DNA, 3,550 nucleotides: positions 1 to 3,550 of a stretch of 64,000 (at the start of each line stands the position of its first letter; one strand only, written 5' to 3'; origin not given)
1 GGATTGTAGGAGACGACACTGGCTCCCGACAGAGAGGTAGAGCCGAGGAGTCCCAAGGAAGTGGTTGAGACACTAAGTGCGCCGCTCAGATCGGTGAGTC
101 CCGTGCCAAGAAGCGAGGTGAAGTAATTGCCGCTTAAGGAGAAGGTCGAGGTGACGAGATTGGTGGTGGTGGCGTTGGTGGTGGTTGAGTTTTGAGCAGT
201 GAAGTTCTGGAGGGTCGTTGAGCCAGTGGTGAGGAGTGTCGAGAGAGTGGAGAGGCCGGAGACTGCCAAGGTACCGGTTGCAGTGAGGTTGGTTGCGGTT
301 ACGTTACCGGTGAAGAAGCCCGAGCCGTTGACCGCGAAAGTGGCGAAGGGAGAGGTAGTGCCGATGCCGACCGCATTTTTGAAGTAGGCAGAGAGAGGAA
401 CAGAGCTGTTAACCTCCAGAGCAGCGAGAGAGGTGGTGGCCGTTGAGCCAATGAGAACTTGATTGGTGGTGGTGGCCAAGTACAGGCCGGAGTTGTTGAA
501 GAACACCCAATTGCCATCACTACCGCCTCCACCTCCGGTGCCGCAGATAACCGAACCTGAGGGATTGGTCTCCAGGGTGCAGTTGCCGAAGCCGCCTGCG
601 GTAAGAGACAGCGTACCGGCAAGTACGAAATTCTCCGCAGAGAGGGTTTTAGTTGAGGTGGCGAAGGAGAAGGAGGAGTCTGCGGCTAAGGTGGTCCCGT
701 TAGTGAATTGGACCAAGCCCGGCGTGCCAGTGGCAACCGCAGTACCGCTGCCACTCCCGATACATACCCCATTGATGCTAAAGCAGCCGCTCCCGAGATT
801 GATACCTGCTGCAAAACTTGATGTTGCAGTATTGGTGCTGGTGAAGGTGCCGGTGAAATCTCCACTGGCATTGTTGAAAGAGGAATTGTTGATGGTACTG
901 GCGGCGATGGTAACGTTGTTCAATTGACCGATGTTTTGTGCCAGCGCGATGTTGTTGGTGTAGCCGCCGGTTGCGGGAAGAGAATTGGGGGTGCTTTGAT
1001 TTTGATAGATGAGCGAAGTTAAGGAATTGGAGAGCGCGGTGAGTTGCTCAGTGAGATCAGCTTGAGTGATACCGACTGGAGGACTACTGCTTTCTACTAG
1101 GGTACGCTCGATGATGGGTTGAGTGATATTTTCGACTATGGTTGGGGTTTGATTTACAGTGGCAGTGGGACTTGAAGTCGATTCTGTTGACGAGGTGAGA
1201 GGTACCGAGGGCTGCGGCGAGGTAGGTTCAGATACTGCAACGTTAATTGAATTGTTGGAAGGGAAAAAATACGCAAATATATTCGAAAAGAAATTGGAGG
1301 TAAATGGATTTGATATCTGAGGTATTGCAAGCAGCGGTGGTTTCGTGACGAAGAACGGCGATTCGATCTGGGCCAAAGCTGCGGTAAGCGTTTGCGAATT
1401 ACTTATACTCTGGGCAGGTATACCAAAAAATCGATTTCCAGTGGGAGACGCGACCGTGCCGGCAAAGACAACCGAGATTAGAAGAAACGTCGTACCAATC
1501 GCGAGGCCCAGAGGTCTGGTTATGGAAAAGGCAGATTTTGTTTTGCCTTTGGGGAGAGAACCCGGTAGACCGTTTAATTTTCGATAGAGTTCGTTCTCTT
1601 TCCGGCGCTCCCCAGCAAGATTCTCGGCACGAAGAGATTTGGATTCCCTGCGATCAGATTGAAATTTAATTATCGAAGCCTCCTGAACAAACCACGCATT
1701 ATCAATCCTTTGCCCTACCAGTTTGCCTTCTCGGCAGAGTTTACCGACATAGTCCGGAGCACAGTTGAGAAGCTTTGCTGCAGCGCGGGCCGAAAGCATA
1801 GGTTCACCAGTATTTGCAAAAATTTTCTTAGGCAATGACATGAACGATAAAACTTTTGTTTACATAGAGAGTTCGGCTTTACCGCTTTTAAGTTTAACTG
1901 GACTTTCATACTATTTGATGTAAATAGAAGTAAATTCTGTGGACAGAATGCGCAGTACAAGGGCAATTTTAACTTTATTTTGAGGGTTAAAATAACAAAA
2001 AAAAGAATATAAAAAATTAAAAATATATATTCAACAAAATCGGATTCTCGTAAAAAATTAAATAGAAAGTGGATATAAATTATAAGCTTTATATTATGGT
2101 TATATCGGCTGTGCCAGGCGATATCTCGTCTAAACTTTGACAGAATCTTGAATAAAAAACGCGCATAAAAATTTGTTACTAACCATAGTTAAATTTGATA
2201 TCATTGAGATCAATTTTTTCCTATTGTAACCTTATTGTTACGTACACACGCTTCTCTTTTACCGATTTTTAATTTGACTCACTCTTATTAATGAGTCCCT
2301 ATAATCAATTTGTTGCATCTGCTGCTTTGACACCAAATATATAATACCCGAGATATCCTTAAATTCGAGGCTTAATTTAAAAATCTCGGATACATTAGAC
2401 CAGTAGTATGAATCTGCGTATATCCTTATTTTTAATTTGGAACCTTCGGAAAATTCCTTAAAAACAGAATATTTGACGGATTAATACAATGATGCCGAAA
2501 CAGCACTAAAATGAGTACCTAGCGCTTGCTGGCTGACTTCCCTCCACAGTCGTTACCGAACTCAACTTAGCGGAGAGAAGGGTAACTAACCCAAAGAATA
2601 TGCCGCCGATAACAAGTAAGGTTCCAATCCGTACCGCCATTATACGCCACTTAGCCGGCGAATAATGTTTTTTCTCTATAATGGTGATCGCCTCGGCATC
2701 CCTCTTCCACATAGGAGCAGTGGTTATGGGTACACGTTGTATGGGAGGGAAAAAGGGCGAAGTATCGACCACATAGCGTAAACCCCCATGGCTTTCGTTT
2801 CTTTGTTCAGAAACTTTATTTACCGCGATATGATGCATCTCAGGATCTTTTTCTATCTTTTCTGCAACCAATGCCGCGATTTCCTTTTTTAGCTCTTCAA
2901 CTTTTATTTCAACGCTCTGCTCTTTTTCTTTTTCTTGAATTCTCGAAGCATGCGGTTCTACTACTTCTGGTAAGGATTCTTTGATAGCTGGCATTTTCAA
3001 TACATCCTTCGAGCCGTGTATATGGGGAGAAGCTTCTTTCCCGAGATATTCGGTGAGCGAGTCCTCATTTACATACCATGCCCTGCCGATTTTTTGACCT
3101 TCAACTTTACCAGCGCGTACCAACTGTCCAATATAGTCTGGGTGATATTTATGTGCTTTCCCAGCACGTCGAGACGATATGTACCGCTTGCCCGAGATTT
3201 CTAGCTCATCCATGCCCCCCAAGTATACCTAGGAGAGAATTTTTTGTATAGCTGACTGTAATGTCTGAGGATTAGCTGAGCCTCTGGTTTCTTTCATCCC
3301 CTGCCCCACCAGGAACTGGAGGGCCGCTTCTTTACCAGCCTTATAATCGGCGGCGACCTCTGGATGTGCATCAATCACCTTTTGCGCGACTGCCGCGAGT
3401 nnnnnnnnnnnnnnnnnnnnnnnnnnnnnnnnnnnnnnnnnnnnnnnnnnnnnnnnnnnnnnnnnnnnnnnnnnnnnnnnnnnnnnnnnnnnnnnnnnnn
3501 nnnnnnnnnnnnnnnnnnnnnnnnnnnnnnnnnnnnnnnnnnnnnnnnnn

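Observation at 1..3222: Two adjacent genes share a membrane-tethered HTH module; one carries a giant tail-fibre-like repeat ectodomain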

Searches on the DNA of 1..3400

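Call 25: search_rna_families(source=window, start=1, end=3400, threshold=evalue, max_evalue=1)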
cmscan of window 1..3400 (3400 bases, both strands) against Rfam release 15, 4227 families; matches with E-value up to 1: 1.
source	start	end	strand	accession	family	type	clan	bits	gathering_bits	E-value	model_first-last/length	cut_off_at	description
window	1705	1739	-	RF03156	L31-Firmicutes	Cis-reg; leader;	CL00118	19.5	33.3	0.76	1-32/32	no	L31-Firmicutes ribosomal protein leader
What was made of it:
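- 1842..2505 (.): AT-rich non-coding gap (GC 0.30 against 0.51 for the window) between gene 2 and gene 1; probable promoter and operator region of gene 1. No Rfam family reaches its gathering score; the only hit is a weak chance-level one inside gene 1 coding sequence (call 25).
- Tried and rejected: Rfam found only one weak chance hit inside coding sequence (call 25).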

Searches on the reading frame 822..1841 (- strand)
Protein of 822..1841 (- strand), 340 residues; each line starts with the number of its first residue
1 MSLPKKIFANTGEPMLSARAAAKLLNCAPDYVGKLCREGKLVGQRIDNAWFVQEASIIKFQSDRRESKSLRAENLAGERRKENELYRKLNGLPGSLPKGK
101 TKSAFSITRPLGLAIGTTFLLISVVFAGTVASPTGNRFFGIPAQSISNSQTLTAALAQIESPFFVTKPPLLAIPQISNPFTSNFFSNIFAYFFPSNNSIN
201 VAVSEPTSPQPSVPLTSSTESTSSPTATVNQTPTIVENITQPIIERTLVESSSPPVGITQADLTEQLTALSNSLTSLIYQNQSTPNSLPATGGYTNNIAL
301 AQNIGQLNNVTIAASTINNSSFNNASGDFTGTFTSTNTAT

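Call 47: find_homologous_proteins(query=window:822-1841:-, max_evalue=0.00001)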
Query window:822-1841:- (340 aa): 6 proteins with E <= 0.00001 among 6724 candidates.
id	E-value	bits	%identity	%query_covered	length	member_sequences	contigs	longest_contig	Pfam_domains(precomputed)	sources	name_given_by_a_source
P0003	5.9e-37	146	39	74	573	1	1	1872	PF12728.14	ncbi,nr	ncbi:MAG: helix-turn-helix domain-containing protein, partial [Patescibacteria group bacterium]|nr:h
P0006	1.4e-35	141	36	94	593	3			-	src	-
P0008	3.0e-16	78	27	93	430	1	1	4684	PF12728.14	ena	-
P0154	2.5e-9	55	47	22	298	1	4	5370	-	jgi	jgi:hypothetical protein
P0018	1.5e-8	52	42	32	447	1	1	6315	-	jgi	jgi:hypothetical protein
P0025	5.8e-8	50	53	21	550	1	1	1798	PF13088.13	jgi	jgi:hypothetical protein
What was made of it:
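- Tried and rejected: It returned only 6 proteins (call 47).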

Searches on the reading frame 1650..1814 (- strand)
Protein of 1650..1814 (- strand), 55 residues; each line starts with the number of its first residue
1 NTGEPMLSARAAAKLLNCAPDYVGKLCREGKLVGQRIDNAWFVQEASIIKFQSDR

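Call 69: search_protein_representatives(alignment_id=A4)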
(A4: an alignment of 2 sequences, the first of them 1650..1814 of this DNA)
Query: 2 sequences, 57 profile positions. Proteins with E-value up to 0.001 (for the whole library): 6201; up to 1e-10: 1941; up to 1e-30: 6. The best 150 are listed.
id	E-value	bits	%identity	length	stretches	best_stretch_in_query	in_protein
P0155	3.6e-41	154.6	-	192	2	5-51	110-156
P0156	5.1e-37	141.3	-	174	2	6-53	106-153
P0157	1.5e-34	133.4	-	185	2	3-51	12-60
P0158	3.6e-33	129.0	-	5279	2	4-51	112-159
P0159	3.5e-32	125.8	-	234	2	6-51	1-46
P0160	1.0e-30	121.1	-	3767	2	6-51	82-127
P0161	2.0e-30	120.2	-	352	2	3-51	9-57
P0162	2.7e-30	119.8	-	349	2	3-51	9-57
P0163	3.8e-30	119.3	-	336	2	3-51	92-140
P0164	4.1e-30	119.2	-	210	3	4-55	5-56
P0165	1.4e-29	117.5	-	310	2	2-54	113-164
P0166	2.5e-29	116.7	-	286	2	3-51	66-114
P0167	2.9e-29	116.5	-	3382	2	5-51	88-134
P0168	4.1e-29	116.0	-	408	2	1-51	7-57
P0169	4.8e-29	115.8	-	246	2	3-53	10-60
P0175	7.0e-28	112.1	-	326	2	3-52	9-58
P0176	7.6e-28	112.0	-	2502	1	1-57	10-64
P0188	5.0e-27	109.3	-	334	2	3-51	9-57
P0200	4.6e-26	106.3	-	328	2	3-54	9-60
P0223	6.5e-25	102.6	-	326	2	3-54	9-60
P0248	2.3e-24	100.8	-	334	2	4-51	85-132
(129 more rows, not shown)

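Call 72: list_cluster_members(proteins=[P0158, P0160, P0161, P0163, P0175, P0200, P0164, P0176, P0223, P0248])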
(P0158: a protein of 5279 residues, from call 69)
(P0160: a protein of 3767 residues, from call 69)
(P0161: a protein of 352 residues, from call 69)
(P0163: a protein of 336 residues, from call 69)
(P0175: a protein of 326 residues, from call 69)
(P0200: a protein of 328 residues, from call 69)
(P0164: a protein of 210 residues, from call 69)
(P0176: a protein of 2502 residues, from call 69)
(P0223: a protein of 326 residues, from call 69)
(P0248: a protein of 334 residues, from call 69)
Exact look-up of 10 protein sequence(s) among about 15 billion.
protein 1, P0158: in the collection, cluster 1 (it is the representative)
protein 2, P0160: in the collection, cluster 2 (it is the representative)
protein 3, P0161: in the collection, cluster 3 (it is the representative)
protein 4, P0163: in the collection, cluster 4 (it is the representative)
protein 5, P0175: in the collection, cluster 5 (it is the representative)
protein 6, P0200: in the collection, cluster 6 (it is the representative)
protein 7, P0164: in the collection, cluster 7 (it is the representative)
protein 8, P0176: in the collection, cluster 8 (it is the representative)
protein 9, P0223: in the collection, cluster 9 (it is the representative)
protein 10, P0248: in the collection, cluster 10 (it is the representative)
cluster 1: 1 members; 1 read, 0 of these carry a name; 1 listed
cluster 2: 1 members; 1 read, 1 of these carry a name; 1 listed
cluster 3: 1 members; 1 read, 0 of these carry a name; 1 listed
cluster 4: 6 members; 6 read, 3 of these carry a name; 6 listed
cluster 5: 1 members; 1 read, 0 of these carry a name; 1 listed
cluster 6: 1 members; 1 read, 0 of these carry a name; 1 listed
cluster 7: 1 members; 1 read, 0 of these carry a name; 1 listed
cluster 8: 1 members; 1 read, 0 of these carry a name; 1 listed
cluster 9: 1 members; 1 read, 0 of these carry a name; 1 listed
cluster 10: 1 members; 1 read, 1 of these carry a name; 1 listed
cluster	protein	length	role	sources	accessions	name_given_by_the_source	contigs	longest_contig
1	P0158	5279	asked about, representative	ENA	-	-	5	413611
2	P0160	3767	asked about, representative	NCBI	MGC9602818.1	MAG: hypothetical protein ABSE76_03750, partial [Minisyncoccia bacterium]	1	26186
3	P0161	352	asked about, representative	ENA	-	-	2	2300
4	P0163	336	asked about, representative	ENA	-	-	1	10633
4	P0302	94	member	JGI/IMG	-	hypothetical protein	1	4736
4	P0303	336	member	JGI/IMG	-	uncharacterized protein affecting Mg2+/Co2+ transport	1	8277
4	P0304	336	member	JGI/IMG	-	uncharacterized protein affecting Mg2+/Co2+ transport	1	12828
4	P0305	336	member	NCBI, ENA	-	-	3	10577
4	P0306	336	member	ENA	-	-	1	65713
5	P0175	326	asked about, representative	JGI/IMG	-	-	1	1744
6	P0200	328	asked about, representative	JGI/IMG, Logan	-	-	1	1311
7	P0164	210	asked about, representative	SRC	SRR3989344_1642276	-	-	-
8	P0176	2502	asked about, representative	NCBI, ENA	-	-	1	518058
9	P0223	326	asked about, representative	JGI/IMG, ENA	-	-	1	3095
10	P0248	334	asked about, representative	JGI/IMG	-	excisionase family DNA binding protein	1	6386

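Call 73: search_protein_families(library=pfam, proteins=[P0161, P0188, P0200, P0175, P0223, P0164, P0248], max_evalue=0.01)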
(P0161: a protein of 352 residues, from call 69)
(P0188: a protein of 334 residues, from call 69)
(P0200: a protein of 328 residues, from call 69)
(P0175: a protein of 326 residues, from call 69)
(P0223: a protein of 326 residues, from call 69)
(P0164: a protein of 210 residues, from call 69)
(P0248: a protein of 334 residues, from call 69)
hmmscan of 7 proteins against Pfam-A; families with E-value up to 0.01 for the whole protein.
P0161 (352 aa): 1 family
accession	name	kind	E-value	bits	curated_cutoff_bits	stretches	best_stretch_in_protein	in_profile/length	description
PF12728.13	HTH_17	-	0.00014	22.5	27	0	101-142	7-48/51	Helix-turn-helix domain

P0188 (334 aa): 1 family
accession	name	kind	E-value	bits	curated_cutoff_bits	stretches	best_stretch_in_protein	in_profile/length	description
PF12728.13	HTH_17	-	8e-09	36.1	27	1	98-138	3-43/51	Helix-turn-helix domain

P0200 (328 aa): 1 family
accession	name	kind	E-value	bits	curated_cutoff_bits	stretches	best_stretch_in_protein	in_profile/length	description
PF12728.13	HTH_17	-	4.8e-10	40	27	1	92-136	4-48/51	Helix-turn-helix domain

P0175 (326 aa): 1 family
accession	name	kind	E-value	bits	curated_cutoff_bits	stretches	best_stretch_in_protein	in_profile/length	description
PF12728.13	HTH_17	-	2.6e-08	34.4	27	1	118-155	13-50/51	Helix-turn-helix domain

P0223 (326 aa): 1 family
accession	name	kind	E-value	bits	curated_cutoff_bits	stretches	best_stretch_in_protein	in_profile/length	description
PF12728.13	HTH_17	-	1e-08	35.7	27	1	18-60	7-49/51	Helix-turn-helix domain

P0164 (210 aa): 8 families
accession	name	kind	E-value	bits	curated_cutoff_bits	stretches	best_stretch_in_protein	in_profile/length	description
PF12728.13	HTH_17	-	5e-13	49.5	27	1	9-56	3-50/51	Helix-turn-helix domain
PF06458.18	MucBP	-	5.2e-05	24.4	23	0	94-121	20-47/63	MucBP domain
PF04703.18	FaeA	-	6.6e-05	23.6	20.7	0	6-44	17-56/62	FaeA-like protein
PF03979.19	Sigma70_r1_1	-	0.00012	22.4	22.5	0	40-69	17-44/81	Sigma-70 factor, region 1.1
PF10415.14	FumaraseC_C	-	0.00021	22.1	32.5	0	34-70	13-49/54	Fumarase C C-terminus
PF15337.11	Vasculin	-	0.00022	22.4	27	0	105-126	34-55/97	Vascular protein family Vasculin-like 1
PF20038.5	HTH_59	-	0.0019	18.6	27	0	1-27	1-27/66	Helix-turn-helix domain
PF03962.21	Mnd1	-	0.0029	18.3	23.5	0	21-41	33-53/60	Mnd1 HTH domain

P0248 (334 aa): 1 family
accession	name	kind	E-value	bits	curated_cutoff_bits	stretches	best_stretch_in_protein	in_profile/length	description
PF12728.13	HTH_17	-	1.6e-15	57.5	27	2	7-55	1-49/51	Helix-turn-helix domain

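Call 76: search_protein_families(library=pfam, proteins=[P0176], max_evalue=0.1)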
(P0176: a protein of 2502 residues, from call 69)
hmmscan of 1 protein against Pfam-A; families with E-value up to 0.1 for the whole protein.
P0176 (2502 aa): 4 families
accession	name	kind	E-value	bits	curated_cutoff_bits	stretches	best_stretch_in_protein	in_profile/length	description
PF08309.17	LVIVD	-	1.8e-52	174.9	20.2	7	1863-1898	5-40/42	LVIVD repeat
PF12728.13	HTH_17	-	0.002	18.8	27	1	15-64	1-50/51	Helix-turn-helix domain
PF09826.15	Beta_propel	-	0.0045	16.4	22.4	0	1700-1844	91-217/495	Beta propeller domain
PF05694.17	SBP56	-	0.014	14.6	34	0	1728-1764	310-346/453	56kDa selenium binding protein (SBP56)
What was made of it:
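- On LVIVD-repeat β-propeller surface proteins (PF08309): P0176 scores 174.9 bits against 20.2, in 7 stretches around aa 1650-1930 (call 76).
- Fibre: LVIVD repeats score 174.9 bits in P0176 (call 76). The trimer inference rests on S74 domains that this genome's own protein lacks (call 76).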

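Call 77: find_encoding_contigs(protein=P0176, flank=10000, max_places=3)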
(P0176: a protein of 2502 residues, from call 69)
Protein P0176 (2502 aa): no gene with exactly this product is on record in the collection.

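Call 83: search_dna_similar(query=P0176, collection=phages, mode=protein, max_evalue=0.00001, max_rows=15)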
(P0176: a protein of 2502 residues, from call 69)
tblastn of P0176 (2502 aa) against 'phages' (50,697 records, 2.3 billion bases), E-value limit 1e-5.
No match.
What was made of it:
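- On Tail-spike/tail-fibre proteins with C-terminal intramolecular chaperone: tblastn of P0176 against 50,697 phage records gave no match (call 83).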

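Call 84: search_protein_families(library=padloc, proteins=[P0176], max_evalue=0.01)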
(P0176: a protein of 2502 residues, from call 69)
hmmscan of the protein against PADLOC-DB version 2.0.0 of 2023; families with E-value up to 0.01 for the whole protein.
P0176 (2502 aa): 1 family
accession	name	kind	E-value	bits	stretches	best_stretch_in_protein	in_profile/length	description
PDLC04133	mad1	-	0.00022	19.5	1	12-66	2-56/60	mads_1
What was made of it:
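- Tried and rejected: PADLOC gave only a 19.5-bit hit to a small HTH (call 84).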

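Call 85: search_protein_families(library=ncbifam, proteins=[P0176, P0161, P0200], max_evalue=0.01)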
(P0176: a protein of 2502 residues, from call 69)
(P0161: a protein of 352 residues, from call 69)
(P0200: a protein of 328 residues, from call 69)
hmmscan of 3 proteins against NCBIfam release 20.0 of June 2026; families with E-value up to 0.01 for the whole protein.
P0176 (2502 aa): 1 family
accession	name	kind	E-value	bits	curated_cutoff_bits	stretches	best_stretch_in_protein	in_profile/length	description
TIGR04312.1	choice_anch_B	subfamily_domain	1.1e-12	47.9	100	1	1653-1807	54-222/364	choice-of-anchor B family protein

P0161 (352 aa): 0 families

P0200 (328 aa): 1 family
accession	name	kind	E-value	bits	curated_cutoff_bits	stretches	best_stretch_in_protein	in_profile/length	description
TIGR01764.1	excise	domain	4.5e-06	26.9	28.8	0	89-131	1-43/49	excisionase family DNA-binding protein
